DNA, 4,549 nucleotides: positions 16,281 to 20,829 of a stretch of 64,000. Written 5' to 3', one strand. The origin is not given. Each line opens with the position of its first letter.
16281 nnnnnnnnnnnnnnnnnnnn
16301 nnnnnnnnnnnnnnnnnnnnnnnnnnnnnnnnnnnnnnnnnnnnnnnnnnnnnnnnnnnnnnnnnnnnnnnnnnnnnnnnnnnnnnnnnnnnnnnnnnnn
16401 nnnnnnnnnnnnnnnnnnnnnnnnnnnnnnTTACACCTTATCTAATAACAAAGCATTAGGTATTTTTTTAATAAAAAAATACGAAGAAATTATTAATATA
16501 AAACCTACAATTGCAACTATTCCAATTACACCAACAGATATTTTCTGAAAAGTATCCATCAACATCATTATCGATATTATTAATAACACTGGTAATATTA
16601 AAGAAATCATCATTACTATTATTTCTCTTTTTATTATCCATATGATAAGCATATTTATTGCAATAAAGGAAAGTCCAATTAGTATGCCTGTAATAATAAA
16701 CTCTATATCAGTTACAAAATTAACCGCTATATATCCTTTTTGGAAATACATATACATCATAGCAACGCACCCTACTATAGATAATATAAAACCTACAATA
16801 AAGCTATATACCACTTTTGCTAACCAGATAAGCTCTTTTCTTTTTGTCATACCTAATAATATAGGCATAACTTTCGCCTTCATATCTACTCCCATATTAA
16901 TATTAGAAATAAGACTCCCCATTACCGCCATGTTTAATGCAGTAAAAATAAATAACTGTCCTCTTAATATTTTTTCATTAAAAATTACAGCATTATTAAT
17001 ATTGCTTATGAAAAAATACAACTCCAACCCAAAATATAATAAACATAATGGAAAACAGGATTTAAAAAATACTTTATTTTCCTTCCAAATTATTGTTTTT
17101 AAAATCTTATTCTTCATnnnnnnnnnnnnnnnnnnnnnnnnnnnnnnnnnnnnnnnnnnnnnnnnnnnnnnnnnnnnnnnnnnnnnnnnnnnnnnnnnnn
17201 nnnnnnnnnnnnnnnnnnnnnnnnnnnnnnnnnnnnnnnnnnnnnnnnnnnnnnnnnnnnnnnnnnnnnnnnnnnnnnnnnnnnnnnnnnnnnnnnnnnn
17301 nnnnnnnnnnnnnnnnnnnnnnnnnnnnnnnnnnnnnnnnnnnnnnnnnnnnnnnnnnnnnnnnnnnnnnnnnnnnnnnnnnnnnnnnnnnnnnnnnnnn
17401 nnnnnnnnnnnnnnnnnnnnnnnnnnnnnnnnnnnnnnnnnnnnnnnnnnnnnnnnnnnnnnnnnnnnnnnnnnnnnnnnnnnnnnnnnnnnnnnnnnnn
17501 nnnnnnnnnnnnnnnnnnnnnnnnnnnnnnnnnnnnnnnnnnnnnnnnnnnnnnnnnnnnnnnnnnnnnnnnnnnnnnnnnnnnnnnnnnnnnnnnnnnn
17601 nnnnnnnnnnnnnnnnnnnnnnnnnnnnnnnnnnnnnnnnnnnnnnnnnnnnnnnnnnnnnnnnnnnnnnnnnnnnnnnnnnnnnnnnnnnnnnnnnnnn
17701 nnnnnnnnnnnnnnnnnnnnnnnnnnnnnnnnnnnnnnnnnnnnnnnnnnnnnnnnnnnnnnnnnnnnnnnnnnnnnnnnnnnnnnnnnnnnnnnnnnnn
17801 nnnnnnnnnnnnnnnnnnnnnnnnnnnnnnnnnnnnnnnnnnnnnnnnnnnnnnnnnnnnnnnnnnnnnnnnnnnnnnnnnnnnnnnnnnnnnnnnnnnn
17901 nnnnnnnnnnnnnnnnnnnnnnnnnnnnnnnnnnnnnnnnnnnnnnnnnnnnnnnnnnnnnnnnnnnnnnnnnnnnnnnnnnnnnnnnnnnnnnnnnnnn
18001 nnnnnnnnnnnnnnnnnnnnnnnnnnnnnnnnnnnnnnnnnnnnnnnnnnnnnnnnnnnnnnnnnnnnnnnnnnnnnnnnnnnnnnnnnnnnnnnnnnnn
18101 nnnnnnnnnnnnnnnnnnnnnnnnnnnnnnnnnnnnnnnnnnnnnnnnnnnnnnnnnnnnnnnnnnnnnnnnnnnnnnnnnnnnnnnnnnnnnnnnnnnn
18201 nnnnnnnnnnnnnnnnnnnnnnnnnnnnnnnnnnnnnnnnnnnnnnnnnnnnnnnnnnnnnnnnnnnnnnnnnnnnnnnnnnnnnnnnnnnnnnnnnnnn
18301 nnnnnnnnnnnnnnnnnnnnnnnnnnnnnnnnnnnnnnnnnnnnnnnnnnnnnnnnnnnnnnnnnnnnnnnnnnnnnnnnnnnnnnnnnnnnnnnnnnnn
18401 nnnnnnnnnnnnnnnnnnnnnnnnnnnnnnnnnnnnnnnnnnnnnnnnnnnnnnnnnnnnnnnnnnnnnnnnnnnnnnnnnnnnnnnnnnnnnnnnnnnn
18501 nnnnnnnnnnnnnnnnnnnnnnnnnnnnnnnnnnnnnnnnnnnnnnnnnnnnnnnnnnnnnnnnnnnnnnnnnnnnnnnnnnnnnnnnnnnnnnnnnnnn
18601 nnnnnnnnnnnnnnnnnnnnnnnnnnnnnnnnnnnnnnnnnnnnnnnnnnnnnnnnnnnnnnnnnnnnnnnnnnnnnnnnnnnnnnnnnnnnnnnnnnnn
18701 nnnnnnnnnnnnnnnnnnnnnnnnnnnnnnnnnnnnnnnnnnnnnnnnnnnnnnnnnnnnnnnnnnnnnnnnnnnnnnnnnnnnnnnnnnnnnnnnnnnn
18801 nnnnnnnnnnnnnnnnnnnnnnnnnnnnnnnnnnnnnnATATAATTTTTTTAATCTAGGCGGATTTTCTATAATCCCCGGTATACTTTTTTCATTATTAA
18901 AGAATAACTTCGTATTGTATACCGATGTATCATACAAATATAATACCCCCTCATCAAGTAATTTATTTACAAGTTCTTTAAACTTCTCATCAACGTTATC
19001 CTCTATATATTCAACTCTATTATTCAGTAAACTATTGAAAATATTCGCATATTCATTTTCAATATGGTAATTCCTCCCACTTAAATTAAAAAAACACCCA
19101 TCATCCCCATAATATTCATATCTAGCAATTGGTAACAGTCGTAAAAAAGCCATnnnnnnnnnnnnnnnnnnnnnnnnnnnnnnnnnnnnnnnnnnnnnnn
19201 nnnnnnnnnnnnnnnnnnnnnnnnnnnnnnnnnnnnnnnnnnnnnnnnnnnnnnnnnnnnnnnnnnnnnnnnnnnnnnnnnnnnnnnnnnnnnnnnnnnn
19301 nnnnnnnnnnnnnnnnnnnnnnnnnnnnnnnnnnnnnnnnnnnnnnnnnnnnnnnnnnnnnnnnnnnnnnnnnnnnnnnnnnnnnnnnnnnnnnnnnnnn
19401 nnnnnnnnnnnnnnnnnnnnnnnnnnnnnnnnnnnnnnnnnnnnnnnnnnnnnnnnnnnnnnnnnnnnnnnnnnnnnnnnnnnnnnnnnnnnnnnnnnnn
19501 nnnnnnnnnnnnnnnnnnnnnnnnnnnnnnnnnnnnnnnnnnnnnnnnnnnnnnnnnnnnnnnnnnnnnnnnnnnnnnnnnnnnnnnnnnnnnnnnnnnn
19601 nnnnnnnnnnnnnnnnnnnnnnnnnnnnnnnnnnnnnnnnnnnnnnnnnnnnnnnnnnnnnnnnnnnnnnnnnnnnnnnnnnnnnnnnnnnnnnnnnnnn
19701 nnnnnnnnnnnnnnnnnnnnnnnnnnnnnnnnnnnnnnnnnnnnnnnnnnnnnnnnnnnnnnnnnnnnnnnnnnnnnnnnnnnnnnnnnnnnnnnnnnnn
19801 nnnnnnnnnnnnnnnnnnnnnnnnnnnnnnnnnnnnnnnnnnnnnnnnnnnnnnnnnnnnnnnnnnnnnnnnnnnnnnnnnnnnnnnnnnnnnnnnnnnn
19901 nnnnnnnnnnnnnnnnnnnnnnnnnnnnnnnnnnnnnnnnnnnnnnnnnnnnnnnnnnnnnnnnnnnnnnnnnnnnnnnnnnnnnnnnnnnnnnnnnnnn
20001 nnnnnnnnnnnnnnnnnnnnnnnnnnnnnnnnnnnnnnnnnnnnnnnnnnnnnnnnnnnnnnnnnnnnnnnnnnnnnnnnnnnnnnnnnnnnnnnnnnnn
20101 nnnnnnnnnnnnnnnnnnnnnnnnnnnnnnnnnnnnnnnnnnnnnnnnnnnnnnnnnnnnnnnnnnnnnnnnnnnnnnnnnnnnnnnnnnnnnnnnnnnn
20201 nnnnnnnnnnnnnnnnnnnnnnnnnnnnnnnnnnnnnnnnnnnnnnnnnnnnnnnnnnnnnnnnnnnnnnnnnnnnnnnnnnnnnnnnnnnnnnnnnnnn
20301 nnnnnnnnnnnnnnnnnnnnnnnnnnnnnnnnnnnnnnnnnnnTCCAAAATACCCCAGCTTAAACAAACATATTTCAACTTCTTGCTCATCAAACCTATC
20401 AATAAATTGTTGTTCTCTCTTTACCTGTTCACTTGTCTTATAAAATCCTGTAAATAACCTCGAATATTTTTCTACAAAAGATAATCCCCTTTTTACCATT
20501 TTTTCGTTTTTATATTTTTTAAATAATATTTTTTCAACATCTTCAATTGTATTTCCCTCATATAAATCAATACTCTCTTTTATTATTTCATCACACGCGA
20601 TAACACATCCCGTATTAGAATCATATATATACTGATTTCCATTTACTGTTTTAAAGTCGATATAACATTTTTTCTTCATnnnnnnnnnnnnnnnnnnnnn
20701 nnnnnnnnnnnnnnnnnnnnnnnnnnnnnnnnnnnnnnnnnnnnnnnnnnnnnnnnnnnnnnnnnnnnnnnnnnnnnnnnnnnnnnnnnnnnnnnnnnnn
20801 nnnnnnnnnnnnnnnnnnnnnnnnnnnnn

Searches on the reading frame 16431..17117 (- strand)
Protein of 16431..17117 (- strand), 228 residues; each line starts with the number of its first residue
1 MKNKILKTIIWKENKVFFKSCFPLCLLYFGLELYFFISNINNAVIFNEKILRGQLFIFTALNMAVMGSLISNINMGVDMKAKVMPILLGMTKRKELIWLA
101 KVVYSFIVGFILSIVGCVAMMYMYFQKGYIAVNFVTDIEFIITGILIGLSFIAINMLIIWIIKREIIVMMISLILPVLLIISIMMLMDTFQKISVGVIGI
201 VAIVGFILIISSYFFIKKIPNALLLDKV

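Call 5: search_protein_families(library=ncbifam, proteins=[window:16431-17117:-], max_evalue=0.01)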
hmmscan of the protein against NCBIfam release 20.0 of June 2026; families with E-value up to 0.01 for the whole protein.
window:16431-17117:- (228 aa): 0 families

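Call 6: search_protein_families(library=pfam, proteins=[window:16431-17117:-], max_evalue=0.01)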
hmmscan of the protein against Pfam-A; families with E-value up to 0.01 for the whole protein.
window:16431-17117:- (228 aa): 0 families

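Call 27: find_related_loci(query=A2, collection=genome_contigs, flank=8000)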
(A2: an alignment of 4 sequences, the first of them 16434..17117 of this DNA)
Query A2 (228 aa) in genome_contigs; peptide patterns used: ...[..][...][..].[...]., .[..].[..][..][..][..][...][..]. (x = any residue, [..] = any of these).
33 stretches matched a pattern; 4 encode a relative of the query (tblastn E <= 1e-3); 4 distinct loci.
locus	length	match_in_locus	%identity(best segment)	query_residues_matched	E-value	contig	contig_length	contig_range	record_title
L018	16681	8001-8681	58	1-228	1e-88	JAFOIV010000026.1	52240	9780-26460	MAG: Eubacterium sp. isolate RGIG507 Dairy_cattle_Duodenum-2__c101283, whole genome shotgun sequence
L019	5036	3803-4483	58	1-228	2e-88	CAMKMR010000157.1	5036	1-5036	MAG: uncultured Lachnospiraceae bacterium isolate SRR12081298_bin.41_metaWRAP_v1.3_MAG genome assembly, contig: ERZ12289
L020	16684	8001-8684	54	1-228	1e-74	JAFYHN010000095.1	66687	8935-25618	MAG: Eubacterium sp. isolate RGIG7096 Water_buffalos_Abomasum-1__c611449, whole genome shotgun sequence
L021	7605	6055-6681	35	3-207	4e-32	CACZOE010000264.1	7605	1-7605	MAG: uncultured Lachnospiraceae bacterium isolate RUG12805 genome assembly, contig: RUG12805_asm_264, whole genome shotg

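Call 47: search_protein_families(library=ncbifam, proteins=[L021:1803-2300:+, L021:3919-5190:+, L021:2426-3934:+], max_evalue=10)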
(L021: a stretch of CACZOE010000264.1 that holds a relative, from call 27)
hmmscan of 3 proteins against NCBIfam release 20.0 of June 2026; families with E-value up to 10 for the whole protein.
L021:1803-2300:+ (166 aa): 3 families
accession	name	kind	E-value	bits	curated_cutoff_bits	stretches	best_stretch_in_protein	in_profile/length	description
NF046005.2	near_gluc_PtsG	equivalog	0.16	12.3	45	1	87-129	5-45/85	MPN207a family PTS transporter accessory protein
NF002503.0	PRK01844.1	equivalog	0.33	10.9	135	1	89-131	2-43/73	YneF family protein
NF033218.1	anchor_AmaP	equivalog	0.66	9.7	55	1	41-122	3-81/166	alkaline shock response membrane anchor protein AmaP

L021:3919-5190:+ (424 aa): 24 families
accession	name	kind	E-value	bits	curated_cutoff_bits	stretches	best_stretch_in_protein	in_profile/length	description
TIGR04193.1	SPASM_w_grasp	equivalog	1.5e-14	54.3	175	1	192-410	96-314/342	grasp-with-spasm system SPASM domain peptide maturase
TIGR03978.1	rSAM_paired_1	equivalog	1.2e-07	30.9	370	1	126-293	92-256/466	His-Xaa-Ser system radical SAM maturase HxsB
TIGR02666.1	moaA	equivalog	4.6e-07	29.1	284.05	1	121-312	14-200/336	GTP 3',8-cyclase MoaA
TIGR04148.1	GG_samocin_CFB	equivalog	8.7e-07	28.5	300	1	109-282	9-193/411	radical SAM peptide maturase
NF038283.1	viperin_w_prok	equivalog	1.9e-06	27.2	180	1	125-209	10-88/281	viperin family antiviral radical SAM protein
TIGR04038.1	tatD_link_rSAM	subfamily_domain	4.8e-06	26.5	129.7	1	118-209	9-93/192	TatD family nuclease-associated radical SAM protein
TIGR04082.1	rSAM_for_selen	equivalog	2.3e-05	23.3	350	1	339-407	437-501/516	thio(seleno)oxazole modification radical SAM maturase SbtM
TIGR02668.1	moaA_archaeal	equivalog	6.4e-05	22.1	325.25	1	121-218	14-97/303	GTP 3',8-cyclase MoaA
TIGR02495.1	NrdG2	equivalog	6.9e-05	22.3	131.15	1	126-209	25-95/193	anaerobic ribonucleoside-triphosphate reductase activating protein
TIGR03365.1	Bsubt_queE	equivalog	9.8e-05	22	206.1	1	125-207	30-103/238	7-carboxy-7-deazaguanine synthase QueE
TIGR02493.1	PFLA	equivalog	0.00023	20.6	231.75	1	104-209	5-99/235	pyruvate formate-lyase-activating protein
TIGR04545.1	rSAM_ahbD_hemeb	equivalog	0.0008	18.9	500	1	122-292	5-160/339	heme b synthase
NF001199.0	PRK00164.2-1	equivalog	0.00097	18.4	231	1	119-314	14-198/308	GTP 3',8-cyclase MoaA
TIGR03906.1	quino_hemo_SAM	equivalog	0.0014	17.4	453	1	37-227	15-201/467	quinohemoprotein amine dehydrogenase maturation protein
TIGR03977.1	rSAM_pair_HxsC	equivalog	0.0027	16.7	267.9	1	125-352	33-244/292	His-Xaa-Ser system radical SAM maturase HxsC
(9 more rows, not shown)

L021:2426-3934:+ (503 aa): 60 families (the best 25 are shown)
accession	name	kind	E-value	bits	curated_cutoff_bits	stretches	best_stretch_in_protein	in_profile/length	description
TIGR04068.1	rSAM_ocin_clost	equivalog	2.8e-73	247.4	500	1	46-476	24-450/462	Cys-rich peptide radical SAM maturase CcpM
NF035951.1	rSAM_RumMC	equivalog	1.8e-57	195.2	720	1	9-489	19-500/510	RumMC family radical SAM sactipeptide maturase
TIGR04148.1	GG_samocin_CFB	equivalog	9e-55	186.5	300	1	107-493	11-407/411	radical SAM peptide maturase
NF038170.1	lachnocin_rSAM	equivalog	2.1e-49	168.6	550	1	79-453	40-397/440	lachnocin radical SAM maturase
NF047865.1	rSAM_PapB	equivalog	7.8e-43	146.9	340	1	112-448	2-313/330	PapB family radical SAM/SPASM ranthipeptide maturase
TIGR03906.1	quino_hemo_SAM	equivalog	1.9e-38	132.3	453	1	14-492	9-460/467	quinohemoprotein amine dehydrogenase maturation protein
TIGR03974.1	rSAM_six_Cys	equivalog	8e-34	117.3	425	1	15-441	8-406/451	thioether cross-link-forming SCIFF peptide maturase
TIGR04064.1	rSAM_nif11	equivalog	4.8e-33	114.6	518.7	1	83-273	49-231/459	nif11-like peptide radical SAM maturase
TIGR03978.1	rSAM_paired_1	equivalog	2.9e-27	95.6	370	1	94-279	63-240/466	His-Xaa-Ser system radical SAM maturase HxsB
NF041707.1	rSAM_YhhB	equivalog_domain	1.1e-25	90.4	445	1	115-307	4-193/369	cyclophane-forming radical SAM/SPASM peptide maturase YhhB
NF040492.1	not_ScfB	exception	3.1e-25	89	855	1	15-441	11-405/450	ScfB-related radical SAM/SPASM orphan maturase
TIGR04115.1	rSAM_Cxxx_rpt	equivalog_domain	1.1e-24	87.6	350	1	116-452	5-327/359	radical SAM peptide maturase, CXXX-repeat target family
TIGR03942.1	sulfatase_rSAM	equivalog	2.6e-24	86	349.45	1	116-454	4-328/363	anaerobic sulfatase maturase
TIGR04280.1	geopep_mat_rSAM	hypoth_equivalog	1.2e-23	83.8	400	1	112-264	83-228/428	geopeptide radical SAM maturase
TIGR04269.1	SAM_SPASM_FxsB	subfamily_domain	7.2e-23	81.2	370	1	112-447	1-329/363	FxsB family cyclophane-forming radical SAM/SPASM peptide maturase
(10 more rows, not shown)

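Call 72: search_protein_families(library=pfam, proteins=[L021:1803-2300:+], max_evalue=0.01)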
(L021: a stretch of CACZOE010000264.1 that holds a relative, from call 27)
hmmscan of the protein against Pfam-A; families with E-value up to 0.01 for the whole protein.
L021:1803-2300:+ (166 aa): 1 family
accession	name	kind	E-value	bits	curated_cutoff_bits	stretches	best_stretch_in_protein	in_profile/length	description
PF07895.16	DUF1673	-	0.0049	17.3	30.4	1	18-124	102-193/204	Protein of unknown function (DUF1673)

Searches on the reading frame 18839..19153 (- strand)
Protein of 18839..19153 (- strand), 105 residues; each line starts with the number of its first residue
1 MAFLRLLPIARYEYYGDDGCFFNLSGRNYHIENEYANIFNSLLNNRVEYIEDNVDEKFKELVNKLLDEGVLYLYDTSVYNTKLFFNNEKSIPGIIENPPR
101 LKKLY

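Call 54: search_protein_families(library=pfam, proteins=[window:18839-19153:-], max_evalue=10)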
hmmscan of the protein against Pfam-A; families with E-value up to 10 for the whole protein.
seq(105 aa): 0 families

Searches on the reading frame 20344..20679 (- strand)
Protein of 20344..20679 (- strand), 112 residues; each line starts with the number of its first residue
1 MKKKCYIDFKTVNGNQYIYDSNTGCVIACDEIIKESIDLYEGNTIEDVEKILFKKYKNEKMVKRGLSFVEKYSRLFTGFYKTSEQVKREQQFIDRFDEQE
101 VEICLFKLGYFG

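Call 54: search_protein_families(library=pfam, proteins=[window:20344-20679:-], max_evalue=10)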
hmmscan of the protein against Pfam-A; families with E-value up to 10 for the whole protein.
seq(112 aa): 2 families
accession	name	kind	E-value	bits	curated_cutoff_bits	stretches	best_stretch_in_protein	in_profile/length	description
PF13798.11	PCYCGC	-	0.016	15.5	25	1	3-58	87-142/153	Protein of unknown function with PCYCGC motif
PF06925.17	MGDG_synth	-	0.076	13.5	25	1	33-97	8-74/169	Monogalactosyldiacylglycerol (MGDG) synthase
